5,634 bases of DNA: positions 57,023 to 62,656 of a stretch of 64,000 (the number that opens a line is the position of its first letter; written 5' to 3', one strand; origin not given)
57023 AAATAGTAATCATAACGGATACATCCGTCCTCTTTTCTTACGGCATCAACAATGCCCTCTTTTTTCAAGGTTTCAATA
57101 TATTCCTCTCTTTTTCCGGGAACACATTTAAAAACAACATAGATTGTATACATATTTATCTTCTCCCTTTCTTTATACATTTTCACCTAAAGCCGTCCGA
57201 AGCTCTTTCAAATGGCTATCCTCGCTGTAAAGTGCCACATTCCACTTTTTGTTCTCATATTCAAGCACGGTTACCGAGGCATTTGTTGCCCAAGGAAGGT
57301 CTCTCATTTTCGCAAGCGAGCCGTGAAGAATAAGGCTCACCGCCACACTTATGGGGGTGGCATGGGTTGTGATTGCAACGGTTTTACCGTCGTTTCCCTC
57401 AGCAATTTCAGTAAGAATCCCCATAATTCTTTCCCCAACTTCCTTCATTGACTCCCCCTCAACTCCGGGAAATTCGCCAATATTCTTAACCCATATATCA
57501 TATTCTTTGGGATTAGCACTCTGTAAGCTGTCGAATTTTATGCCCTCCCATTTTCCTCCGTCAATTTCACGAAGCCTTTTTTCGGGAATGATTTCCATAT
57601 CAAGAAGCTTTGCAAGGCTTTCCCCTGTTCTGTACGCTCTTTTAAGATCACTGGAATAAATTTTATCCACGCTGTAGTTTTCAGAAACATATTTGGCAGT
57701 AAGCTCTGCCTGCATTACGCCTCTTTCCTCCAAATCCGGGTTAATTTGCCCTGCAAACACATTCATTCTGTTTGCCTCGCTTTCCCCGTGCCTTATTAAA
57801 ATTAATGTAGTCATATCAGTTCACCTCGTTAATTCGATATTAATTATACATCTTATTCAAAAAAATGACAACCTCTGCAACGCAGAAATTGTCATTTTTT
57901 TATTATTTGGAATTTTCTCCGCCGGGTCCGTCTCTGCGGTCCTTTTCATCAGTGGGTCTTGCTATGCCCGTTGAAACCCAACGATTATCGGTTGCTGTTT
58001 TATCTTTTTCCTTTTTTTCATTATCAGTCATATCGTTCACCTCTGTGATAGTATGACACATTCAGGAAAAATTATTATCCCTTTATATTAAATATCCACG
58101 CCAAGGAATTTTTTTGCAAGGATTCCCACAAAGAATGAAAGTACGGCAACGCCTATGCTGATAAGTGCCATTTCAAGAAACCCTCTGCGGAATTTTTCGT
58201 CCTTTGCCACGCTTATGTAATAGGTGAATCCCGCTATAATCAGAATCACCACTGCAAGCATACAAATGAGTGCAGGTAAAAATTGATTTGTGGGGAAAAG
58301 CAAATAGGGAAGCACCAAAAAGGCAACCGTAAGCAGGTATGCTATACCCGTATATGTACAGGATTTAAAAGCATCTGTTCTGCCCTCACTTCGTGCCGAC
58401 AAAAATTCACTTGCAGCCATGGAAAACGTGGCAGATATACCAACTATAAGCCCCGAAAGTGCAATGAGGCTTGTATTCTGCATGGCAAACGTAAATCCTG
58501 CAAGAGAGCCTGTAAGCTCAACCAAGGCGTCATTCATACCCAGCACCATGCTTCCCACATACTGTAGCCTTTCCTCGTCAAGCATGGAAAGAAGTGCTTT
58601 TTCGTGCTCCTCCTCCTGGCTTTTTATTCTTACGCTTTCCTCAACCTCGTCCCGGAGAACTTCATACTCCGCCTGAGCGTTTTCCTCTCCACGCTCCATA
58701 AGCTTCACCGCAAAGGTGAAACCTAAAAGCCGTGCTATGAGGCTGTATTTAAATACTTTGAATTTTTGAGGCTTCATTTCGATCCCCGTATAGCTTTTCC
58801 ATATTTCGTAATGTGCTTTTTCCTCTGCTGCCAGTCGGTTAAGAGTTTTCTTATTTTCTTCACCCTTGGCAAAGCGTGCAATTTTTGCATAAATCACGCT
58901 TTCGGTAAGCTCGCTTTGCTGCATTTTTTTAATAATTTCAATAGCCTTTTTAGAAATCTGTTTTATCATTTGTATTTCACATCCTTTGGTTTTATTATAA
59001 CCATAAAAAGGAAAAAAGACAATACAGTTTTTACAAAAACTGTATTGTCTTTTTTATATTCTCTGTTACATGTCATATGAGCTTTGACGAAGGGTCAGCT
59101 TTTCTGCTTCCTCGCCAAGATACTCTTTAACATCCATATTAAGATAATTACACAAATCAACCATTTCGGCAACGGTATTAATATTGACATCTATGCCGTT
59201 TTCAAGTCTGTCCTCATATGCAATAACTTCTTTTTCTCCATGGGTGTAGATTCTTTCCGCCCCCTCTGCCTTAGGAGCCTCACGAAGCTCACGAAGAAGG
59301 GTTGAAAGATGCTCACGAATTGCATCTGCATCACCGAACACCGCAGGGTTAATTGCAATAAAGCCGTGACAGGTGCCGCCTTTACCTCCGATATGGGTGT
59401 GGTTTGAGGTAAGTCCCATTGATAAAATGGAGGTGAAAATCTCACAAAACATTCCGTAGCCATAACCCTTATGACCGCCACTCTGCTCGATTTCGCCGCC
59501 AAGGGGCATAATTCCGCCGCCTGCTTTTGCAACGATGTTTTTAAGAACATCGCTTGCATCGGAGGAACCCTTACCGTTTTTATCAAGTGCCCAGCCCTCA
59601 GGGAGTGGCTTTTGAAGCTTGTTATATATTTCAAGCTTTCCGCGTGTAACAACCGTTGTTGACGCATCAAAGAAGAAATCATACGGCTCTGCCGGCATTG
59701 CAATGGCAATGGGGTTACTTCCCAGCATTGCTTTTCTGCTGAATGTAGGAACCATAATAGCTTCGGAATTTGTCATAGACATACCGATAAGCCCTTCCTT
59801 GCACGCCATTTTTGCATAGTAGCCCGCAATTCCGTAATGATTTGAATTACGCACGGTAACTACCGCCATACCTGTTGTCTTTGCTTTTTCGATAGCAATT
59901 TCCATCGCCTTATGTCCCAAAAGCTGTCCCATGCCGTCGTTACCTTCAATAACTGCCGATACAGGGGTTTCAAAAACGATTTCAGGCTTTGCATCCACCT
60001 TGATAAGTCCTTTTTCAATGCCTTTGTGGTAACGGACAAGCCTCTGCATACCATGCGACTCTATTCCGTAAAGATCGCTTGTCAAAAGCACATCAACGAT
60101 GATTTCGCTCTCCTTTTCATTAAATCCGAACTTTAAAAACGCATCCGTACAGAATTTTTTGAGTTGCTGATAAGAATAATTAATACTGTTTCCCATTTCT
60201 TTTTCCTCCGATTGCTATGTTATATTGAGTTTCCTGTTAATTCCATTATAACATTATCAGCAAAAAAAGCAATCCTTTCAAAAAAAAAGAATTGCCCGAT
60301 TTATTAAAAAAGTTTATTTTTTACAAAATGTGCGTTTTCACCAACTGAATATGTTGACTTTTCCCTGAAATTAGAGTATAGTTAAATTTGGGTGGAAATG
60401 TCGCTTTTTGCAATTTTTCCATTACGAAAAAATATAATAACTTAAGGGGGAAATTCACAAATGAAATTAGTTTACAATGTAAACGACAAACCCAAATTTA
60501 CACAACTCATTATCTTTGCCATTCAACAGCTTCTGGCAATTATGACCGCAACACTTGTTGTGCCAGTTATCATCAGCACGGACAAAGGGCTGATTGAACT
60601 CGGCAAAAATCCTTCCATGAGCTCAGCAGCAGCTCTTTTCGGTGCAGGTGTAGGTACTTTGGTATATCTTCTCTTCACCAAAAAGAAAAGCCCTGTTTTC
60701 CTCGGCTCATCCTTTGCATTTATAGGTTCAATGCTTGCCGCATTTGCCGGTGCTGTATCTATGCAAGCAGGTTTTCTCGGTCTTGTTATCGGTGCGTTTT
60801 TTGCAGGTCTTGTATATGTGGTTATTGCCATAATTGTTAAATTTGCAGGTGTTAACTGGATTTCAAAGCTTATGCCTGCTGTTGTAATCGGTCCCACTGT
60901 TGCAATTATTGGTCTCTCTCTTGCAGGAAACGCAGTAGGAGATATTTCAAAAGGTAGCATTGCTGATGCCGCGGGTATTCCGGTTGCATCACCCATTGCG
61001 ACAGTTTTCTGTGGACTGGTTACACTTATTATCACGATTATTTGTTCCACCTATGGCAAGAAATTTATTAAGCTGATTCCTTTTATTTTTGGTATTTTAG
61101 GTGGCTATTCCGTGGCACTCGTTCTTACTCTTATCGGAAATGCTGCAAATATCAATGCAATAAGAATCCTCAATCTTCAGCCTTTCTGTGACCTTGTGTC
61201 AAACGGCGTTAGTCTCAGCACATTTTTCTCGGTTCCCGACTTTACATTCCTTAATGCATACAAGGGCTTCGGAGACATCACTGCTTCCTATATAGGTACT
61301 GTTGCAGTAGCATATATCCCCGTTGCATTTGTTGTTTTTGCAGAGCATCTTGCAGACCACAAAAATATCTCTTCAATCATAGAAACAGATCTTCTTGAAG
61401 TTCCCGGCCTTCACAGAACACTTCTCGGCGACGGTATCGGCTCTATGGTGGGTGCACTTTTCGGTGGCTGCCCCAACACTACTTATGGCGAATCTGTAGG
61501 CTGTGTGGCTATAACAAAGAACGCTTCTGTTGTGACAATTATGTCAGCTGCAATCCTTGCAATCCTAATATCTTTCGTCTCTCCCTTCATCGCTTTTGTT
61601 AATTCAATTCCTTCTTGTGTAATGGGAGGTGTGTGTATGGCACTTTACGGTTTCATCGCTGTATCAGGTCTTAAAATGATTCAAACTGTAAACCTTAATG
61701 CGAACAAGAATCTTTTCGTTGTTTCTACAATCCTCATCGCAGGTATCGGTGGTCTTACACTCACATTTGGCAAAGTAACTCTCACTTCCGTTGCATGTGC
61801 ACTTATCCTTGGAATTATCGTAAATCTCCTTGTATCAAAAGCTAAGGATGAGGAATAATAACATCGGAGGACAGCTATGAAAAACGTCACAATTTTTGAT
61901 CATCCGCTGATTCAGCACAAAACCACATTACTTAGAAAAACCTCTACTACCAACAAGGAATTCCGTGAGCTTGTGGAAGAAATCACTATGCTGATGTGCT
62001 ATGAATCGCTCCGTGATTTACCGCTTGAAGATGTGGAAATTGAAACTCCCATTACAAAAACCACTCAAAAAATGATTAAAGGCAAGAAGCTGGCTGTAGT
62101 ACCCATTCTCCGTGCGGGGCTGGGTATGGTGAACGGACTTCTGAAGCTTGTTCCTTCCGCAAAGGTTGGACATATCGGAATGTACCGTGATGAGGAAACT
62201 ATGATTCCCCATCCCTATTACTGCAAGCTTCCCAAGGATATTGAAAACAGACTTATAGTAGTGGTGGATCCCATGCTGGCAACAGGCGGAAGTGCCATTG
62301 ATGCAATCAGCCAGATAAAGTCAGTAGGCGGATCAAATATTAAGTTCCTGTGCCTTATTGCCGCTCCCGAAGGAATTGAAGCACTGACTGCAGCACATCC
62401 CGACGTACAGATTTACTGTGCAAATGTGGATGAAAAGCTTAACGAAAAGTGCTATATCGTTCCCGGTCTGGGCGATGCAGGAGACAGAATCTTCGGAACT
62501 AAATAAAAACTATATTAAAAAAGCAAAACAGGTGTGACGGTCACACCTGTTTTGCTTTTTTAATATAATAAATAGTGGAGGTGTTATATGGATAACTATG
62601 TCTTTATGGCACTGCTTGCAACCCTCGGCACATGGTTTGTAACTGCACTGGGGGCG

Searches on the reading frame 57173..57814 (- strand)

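Call 70: search_protein_families(library=pfam, proteins=[window:57173-57814:-], max_evalue=0.001)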
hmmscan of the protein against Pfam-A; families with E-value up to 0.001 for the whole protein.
window:57173-57814:- (213 aa): 1 family
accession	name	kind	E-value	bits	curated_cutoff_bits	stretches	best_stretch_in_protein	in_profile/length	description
PF00300.27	His_Phos_1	-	1.8e-52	178.3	21.7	1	4-197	1-192/194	Histidine phosphatase superfamily (branch 1)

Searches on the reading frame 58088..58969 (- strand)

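Call 70: search_protein_families(library=pfam, proteins=[window:58088-58969:-], max_evalue=0.001)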
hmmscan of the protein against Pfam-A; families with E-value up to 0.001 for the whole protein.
window:58088-58969:- (293 aa): 1 family
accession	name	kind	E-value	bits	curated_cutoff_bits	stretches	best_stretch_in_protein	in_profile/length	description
PF01988.24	VIT1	-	2.6e-11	44.2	28.1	2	140-196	3-60/214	VIT family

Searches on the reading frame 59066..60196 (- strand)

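Call 70: search_protein_families(library=pfam, proteins=[window:59066-60196:-], max_evalue=0.001)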
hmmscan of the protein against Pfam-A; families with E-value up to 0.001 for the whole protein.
window:59066-60196:- (376 aa): 1 family
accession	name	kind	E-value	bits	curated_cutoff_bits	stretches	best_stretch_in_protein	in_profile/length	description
PF02615.19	Ldh_2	-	2.3e-116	389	38.8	1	8-345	2-332/333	Malate/L-lactate dehydrogenase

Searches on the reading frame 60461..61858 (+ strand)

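Call 70: search_protein_families(library=pfam, proteins=[window:60461-61858:+], max_evalue=0.001)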
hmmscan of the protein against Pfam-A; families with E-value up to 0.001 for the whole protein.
window:60461-61858:+ (465 aa): 1 family
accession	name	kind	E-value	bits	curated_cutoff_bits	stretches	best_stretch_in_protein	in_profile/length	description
PF00860.26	Xan_ur_permease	-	3.6e-75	253.5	27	1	15-434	2-386/389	Permease family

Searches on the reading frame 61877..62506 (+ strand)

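Call 70: search_protein_families(library=pfam, proteins=[window:61877-62506:+], max_evalue=0.001)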
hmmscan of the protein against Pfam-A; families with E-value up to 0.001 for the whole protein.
window:61877-62506:+ (209 aa): 3 families
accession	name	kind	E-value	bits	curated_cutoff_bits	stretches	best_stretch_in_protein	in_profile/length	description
PF14681.12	UPRTase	-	5e-80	268.3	27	1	7-208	2-206/206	Uracil phosphoribosyltransferase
PF00156.33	Pribosyltran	-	3.6e-10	39.8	26.3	1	53-169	13-132/158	Phosphoribosyl transferase domain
PF24390.1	PRTase-CE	-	3.2e-05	24.4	27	1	115-187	92-174/253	PRTase-CE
